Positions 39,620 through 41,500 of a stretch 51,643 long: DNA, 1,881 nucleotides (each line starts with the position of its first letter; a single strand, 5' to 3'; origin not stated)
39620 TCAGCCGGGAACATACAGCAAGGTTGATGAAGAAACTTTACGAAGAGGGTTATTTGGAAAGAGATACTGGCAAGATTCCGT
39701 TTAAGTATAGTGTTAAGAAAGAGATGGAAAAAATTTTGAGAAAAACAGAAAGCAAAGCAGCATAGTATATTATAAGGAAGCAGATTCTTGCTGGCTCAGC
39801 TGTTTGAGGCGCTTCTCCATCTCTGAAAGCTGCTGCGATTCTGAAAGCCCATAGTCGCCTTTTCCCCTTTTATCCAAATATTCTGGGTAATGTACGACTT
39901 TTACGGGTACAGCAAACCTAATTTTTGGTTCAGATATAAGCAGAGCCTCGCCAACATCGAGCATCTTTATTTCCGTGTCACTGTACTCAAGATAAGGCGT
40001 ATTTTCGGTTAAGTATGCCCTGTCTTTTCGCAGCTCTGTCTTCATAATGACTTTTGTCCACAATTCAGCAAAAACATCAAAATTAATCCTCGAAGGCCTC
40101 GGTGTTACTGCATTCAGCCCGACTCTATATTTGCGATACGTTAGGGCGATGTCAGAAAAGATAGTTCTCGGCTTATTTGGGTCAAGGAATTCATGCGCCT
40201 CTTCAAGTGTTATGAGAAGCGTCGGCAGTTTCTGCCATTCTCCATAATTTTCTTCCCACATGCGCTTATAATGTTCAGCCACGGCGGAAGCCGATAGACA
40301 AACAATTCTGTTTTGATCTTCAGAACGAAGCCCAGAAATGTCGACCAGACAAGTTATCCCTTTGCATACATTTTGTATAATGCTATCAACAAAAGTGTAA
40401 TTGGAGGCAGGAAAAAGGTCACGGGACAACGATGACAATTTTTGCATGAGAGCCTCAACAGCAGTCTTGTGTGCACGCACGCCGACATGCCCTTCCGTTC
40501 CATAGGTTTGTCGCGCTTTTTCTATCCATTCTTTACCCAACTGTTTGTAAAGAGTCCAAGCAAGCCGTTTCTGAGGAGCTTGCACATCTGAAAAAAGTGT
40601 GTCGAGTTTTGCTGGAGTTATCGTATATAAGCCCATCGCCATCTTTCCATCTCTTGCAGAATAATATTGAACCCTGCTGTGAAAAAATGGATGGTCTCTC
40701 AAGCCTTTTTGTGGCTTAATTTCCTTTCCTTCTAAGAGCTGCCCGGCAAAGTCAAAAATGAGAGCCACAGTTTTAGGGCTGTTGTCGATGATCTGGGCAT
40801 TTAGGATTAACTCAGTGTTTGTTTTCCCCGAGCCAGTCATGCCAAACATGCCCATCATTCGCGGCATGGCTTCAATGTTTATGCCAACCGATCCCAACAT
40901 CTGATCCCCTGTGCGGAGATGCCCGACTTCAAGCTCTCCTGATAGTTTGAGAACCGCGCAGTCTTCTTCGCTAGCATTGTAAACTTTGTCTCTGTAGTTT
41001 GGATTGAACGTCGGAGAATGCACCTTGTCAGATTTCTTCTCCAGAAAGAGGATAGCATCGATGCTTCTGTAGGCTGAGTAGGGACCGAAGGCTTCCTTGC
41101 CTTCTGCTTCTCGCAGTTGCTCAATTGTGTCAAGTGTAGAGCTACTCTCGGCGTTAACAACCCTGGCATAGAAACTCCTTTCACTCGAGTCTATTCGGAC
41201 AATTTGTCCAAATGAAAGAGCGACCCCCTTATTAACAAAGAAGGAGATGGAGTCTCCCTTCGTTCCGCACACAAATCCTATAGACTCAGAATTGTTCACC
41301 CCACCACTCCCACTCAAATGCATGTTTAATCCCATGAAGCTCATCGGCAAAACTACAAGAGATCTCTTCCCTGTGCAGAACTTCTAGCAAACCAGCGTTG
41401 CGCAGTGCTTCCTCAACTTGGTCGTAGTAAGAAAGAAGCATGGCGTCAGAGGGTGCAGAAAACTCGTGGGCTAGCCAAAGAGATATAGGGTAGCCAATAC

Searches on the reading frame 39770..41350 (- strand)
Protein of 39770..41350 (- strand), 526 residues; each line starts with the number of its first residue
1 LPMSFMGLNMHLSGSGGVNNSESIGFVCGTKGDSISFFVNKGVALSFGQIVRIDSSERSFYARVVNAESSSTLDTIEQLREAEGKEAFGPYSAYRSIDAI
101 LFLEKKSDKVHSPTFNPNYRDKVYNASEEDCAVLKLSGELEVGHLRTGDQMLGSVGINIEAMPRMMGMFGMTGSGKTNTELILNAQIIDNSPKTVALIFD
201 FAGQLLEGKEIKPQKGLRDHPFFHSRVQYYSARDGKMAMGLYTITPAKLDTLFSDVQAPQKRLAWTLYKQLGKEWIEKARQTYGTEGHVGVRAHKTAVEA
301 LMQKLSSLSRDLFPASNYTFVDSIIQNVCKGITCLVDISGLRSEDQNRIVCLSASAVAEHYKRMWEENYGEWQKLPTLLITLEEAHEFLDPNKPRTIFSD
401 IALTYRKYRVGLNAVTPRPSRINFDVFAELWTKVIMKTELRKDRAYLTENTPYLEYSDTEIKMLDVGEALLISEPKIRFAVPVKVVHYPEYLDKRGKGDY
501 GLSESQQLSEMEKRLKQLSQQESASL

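Call 77: search_protein_families(library=ncbifam, proteins=[window:39770-41350:-], max_evalue=1e-10)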
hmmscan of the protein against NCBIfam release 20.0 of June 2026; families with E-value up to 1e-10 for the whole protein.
window:39770-41350:- (526 aa): 3 families
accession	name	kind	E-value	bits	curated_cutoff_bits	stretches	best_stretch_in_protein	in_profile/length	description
NF040937.1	HerA_Thermprot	equivalog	2.8e-20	72.2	800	1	101-489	81-465/487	DNA double-strand break repair helicase HerA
NF053655.1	CedD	equivalog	9.3e-18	64.2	600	0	133-203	192-259/527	DNA-translocating ATPase CedD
NF040819.1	helicase_HerA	equivalog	6.3e-15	54.7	970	0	377-507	403-536/561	DNA double-strand break repair helicase HerA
